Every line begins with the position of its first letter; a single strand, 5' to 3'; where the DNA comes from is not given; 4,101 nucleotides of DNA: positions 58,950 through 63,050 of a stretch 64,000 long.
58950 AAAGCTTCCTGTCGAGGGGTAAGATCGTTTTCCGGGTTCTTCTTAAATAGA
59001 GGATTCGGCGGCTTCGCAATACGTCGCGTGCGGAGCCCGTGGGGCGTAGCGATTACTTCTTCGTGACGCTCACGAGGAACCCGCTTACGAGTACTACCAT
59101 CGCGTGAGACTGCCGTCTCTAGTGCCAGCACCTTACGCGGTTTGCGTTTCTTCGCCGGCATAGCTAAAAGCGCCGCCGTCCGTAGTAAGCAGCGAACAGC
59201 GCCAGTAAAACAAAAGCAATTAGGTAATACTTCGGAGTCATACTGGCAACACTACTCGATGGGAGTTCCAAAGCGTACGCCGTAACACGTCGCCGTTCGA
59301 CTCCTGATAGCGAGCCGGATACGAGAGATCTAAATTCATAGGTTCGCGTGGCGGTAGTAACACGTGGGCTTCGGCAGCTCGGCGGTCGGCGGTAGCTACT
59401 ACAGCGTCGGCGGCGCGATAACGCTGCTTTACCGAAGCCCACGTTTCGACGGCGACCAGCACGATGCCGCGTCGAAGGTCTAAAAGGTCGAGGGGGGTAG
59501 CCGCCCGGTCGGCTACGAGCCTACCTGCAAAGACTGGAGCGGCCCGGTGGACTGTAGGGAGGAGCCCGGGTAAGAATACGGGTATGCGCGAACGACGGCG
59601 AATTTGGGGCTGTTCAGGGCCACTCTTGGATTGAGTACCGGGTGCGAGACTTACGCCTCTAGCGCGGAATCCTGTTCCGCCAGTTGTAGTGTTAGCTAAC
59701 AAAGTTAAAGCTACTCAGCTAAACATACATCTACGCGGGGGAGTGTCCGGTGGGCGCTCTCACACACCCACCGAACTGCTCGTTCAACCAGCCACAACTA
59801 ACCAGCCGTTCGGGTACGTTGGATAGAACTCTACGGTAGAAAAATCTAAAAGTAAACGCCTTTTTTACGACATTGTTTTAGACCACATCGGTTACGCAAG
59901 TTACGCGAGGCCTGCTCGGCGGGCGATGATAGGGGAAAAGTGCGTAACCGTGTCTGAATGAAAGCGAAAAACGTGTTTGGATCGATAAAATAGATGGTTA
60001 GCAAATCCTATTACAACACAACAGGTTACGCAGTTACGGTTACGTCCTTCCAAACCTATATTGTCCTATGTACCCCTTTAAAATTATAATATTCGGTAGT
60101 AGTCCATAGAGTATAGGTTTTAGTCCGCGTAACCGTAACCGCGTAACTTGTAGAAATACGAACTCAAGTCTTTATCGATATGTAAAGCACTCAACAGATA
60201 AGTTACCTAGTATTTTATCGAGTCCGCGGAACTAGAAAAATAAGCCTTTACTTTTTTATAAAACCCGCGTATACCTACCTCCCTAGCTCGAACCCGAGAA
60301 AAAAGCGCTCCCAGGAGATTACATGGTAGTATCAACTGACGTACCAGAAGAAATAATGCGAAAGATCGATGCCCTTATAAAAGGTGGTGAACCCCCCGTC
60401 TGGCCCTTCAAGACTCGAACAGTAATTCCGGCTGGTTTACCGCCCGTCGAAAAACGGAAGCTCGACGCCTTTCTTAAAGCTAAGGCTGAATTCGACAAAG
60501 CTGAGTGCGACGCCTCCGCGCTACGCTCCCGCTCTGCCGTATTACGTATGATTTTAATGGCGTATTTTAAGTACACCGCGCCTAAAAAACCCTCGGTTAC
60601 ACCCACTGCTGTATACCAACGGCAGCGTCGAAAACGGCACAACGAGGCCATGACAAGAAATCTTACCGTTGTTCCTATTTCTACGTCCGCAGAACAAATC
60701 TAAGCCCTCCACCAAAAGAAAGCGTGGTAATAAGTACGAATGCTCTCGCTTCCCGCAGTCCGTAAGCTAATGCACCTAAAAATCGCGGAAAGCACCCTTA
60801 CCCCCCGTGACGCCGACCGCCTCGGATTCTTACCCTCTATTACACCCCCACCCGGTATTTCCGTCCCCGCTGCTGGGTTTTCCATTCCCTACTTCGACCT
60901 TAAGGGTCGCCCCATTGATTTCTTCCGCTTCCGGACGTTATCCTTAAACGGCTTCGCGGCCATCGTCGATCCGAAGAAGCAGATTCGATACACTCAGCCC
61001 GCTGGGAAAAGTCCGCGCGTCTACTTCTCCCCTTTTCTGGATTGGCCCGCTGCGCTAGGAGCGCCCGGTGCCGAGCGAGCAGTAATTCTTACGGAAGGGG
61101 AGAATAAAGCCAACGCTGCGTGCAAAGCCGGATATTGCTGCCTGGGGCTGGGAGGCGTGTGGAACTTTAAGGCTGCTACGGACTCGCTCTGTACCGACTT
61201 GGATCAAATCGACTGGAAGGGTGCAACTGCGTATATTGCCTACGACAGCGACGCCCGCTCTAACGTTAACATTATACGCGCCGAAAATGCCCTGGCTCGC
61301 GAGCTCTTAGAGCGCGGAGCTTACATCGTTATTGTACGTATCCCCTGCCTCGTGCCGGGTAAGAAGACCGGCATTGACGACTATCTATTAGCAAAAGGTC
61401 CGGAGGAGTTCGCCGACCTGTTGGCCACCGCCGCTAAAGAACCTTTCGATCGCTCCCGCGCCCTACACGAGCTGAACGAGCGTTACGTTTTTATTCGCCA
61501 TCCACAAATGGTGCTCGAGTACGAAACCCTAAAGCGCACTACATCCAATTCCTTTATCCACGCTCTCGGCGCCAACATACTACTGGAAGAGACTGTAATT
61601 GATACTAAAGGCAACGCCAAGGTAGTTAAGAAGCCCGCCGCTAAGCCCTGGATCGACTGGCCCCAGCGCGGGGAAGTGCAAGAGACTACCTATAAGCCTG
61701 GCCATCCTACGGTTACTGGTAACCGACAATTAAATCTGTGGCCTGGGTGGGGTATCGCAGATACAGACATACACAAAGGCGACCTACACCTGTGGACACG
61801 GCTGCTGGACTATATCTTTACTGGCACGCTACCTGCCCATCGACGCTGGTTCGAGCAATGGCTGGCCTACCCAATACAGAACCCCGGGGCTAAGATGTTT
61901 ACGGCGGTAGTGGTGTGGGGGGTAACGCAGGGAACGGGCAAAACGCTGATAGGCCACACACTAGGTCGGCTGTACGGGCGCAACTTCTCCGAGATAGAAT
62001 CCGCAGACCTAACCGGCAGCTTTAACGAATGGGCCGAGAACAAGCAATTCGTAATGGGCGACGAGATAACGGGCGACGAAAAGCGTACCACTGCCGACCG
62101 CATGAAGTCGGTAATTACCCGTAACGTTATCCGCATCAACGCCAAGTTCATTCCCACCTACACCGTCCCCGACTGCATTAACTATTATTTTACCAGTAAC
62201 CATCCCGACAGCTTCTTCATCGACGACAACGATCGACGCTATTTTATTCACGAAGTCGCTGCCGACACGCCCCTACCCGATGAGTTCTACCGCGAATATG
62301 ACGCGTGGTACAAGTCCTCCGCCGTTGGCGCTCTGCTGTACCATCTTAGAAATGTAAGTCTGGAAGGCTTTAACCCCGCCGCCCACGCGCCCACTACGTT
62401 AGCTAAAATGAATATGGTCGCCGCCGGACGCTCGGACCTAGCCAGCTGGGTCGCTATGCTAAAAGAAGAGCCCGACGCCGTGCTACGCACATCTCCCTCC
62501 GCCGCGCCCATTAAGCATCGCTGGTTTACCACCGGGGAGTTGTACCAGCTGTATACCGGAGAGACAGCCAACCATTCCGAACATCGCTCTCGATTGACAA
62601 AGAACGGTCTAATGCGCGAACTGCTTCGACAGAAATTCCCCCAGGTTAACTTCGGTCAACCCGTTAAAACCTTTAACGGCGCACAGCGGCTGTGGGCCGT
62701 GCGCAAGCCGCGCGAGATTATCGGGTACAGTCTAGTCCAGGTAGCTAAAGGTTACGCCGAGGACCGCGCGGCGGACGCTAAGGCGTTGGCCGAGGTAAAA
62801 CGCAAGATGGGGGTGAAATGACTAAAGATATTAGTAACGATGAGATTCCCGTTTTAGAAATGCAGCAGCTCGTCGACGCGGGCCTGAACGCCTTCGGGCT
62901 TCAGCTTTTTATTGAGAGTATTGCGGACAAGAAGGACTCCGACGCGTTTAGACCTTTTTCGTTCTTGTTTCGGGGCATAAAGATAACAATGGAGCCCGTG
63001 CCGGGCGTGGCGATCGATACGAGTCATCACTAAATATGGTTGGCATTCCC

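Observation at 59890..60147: Clustered GTTACG repeats forming a ~123-bp palindrome in the divergent control region (candidate origin or master operator)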

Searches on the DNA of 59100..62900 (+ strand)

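Call 7: search_dna_similar(query=window:59100-62900:+, collection=phages, mode=distant, max_rows=20)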
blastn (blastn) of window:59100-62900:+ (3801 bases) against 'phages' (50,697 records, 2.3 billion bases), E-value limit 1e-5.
Records with a match: 3; places in all: 3; records where one place covers at least 80% of the query: 0.
Best place of each record, by identity: 60-80% 3.
By first word of the organism name: Stenotrophomonas 2; Pseudoxanthomonas 1.
By host as written in the record: Stenotrophomonas maltophilia D1585 2; Pseudoxanthomonas kaohsiungensis 1.
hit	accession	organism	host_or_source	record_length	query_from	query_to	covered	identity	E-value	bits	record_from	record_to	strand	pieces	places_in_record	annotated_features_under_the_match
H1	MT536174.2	Stenotrophomonas phage vB_SmaS-AXL_3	Stenotrophomonas maltophilia D1585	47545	2748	3158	11%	67.6%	1e-24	122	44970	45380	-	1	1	primase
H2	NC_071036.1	Stenotrophomonas phage vB_SmaS-AXL_3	Stenotrophomonas maltophilia D1585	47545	2748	3158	11%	67.6%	1e-24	122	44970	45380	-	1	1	primase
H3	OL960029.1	Pseudoxanthomonas phage PW916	Pseudoxanthomonas kaohsiungensis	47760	2828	3210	10%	67.4%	1e-19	105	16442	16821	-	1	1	primase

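Call 13: search_rna_families(source=window, start=59100, end=60400, threshold=evalue, max_evalue=10)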
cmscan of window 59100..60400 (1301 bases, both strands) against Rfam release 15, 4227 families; matches with E-value up to 10: 6.
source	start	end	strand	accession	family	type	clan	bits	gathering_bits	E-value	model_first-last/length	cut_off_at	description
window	59742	59792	-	RF01677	P35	Gene; sRNA;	-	20.3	70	2.8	1-62/62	no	Pseudomonas sRNA P35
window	59187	59248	+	RF00173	Hairpin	Gene; ribozyme;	-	19.4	65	0.75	1-52/52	no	Hairpin ribozyme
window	60236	60283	-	RF02596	cyano_het_sRNA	Gene; sRNA;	-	16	35.7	3.7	1-56/56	no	Cyanobacteria heterocyst sRNA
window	60052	60121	+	RF02520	mir-965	Gene; miRNA;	-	15.7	43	7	13-65/76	no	mir-965 microRNA precursor family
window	60017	60156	+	RF04097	MIR2630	Gene; miRNA;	-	15.3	144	4.2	1-229/229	no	MIR2630 microRNA precursor family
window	59975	60016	+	RF00619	U6atac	Gene; snRNA; splicing;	CL00009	11.7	33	4.7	1-126/126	no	U6atac minor spliceosomal RNA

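Call 96: get_annotated_region(hit=H1, flank=4000)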
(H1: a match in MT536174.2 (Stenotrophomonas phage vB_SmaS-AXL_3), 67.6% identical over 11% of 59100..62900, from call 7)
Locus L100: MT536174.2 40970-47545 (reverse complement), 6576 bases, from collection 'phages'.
description: Stenotrophomonas phage vB_SmaS-AXL_3, complete genome.
organism: Stenotrophomonas phage vB_SmaS-AXL_3 (NCBI taxid 2740427)
taxonomy: Viruses; Duplodnaviria; Heunggongvirae; Uroviricota; Caudoviricetes; Axeltriavirus; Axeltriavirus AXL3
host: Stenotrophomonas maltophilia D1585; source: soil; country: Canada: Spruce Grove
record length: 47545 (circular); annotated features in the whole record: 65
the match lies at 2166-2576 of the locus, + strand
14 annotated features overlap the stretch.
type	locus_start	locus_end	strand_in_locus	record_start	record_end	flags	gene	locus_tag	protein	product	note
CDS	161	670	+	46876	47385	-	-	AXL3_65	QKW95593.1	hypothetical protein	-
CDS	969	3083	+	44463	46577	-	-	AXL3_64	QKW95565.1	primase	-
CDS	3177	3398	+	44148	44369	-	-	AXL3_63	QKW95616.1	hypothetical protein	-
CDS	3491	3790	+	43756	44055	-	-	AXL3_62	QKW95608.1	Glu-rich hypothetical protein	-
CDS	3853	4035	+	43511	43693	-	-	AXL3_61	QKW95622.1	hypothetical protein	-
CDS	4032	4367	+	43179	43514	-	-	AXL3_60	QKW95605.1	DnaJ domain-containing protein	-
CDS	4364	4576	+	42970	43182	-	-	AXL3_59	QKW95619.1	hypothetical protein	-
CDS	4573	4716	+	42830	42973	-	-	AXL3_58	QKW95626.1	hypothetical protein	-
CDS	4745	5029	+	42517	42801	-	-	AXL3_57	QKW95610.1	hypothetical protein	-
CDS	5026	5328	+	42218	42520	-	-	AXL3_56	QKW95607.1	hypothetical protein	-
CDS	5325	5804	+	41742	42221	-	-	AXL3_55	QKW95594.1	DUF1643 domain-containing protein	-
CDS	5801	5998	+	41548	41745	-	-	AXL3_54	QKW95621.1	hypothetical protein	-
CDS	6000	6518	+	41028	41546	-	-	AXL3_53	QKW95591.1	hypothetical protein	-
CDS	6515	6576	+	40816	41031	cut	-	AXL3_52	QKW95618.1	hypothetical protein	-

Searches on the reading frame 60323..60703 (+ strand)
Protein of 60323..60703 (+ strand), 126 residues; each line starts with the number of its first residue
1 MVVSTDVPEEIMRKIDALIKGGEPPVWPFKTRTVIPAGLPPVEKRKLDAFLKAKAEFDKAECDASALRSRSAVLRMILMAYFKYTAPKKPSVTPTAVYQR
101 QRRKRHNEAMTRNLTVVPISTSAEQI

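Call 11: search_protein_families(library=pfam, proteins=[window:60323-60703:+], max_evalue=0.01)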
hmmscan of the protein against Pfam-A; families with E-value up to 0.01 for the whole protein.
window:60323-60703:+ (126 aa): 0 families

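Call 12: search_protein_families(library=phrogs, proteins=[window:60323-60703:+], max_evalue=0.01)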
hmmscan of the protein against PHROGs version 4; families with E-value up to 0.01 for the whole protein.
window:60323-60703:+ (126 aa): 0 families

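Call 15: find_related_loci(query=window:60323-60703:+, collection=viral_contigs, flank=4000)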
Query window:60323-60703:+ (126 aa) in viral_contigs; peptide patterns used: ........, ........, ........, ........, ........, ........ (x = any residue, [..] = any of these).
3 stretches matched a pattern, but none encodes a relative of the query by tblastn (E <= 1e-3).

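Call 72: find_homologous_proteins(query=window:60323-60703:+, max_evalue=0.001)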
Query window:60323-60703:+ (126 aa): 2 proteins with E <= 0.001 among 12 candidates.
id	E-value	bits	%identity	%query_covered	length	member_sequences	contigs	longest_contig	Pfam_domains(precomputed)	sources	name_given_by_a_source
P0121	1.1e-69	250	93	100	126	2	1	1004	-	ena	-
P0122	7.7e-37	144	67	80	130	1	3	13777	-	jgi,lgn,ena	-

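Call 73: find_encoding_contigs(protein=P0121, flank=2000, max_places=2)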
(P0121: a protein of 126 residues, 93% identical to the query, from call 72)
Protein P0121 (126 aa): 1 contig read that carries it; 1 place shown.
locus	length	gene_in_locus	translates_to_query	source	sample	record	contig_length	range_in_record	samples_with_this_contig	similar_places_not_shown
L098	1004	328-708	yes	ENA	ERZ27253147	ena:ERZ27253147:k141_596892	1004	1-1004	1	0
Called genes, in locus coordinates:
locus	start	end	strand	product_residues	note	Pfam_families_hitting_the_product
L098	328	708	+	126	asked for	-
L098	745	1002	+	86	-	?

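Call 77: search_protein_families(library=pfam, alignment_id=A4, max_evalue=10)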
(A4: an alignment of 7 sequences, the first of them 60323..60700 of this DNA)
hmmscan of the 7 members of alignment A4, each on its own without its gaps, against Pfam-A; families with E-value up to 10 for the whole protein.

A. member 1, window:60323-60700:+ (126 aa): 2 families
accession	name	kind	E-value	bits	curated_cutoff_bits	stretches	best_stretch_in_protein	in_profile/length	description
PF01402.27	RHH_1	-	0.045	14.2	20.5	1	7-23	6-22/39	Ribbon-helix-helix protein, copG family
PF13850.11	ERGIC_N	-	0.28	11.8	27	1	45-105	2-61/91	Endoplasmic Reticulum-Golgi Intermediate Compartment (ERGIC)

B. families by the number of members that match (of 7 scanned): 5 families
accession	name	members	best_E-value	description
PF01402.27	RHH_1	2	0.045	Ribbon-helix-helix protein, copG family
PF18485.7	GST_N_5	1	0.027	Glutathione S-transferase, N-terminal domain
PF23116.1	HHD_RTEL1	1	0.035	RTEL1, HHD domain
PF12853.12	NADH_u_ox_C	1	0.043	C-terminal of NADH-ubiquinone oxidoreductase 21 kDa subunit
PF13850.11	ERGIC_N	1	0.28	Endoplasmic Reticulum-Golgi Intermediate Compartment (ERGIC)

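Call 78: search_solved_structures(query=A4, max_evalue=10)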
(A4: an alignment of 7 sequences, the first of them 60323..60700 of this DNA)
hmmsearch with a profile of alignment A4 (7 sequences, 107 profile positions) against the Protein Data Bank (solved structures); distinct sequences matched with E-value up to 10: 2.
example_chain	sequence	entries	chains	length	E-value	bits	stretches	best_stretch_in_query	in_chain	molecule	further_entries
8fmw_AP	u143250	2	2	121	0.24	15.1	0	65-93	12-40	50S ribosomal protein L17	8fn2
6taz_B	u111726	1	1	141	1.5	12.6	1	41-93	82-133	Protein timeless homolog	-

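Call 84: predict_structure(alignment_id=A6)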
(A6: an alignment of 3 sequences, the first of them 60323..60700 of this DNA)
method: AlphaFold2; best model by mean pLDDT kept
length: 126 residues; sequences in the alignment: 3
mean_pLDDT: 50.3   pTM: 0.26
mean pLDDT of the five models: 50.3, 49.9, 49.1, 47.3, 44.8
residues with pLDDT >= 90: 0; 70-90: 1; 50-70: 62; < 50: 63
segments of 3 or more residues with pLDDT < 50: 1-7, 21-39, 63-71, 79-81, 84-93, 116-126
pLDDT, mean of each block of 10 residues (from residue 1): 41 54 41 45 64 60 46 52 47 54 61 49 38
secondary structure, 60 per line:
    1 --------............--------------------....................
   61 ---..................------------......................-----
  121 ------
elements in order: H9-20 H41-60 H64-81 H94-115
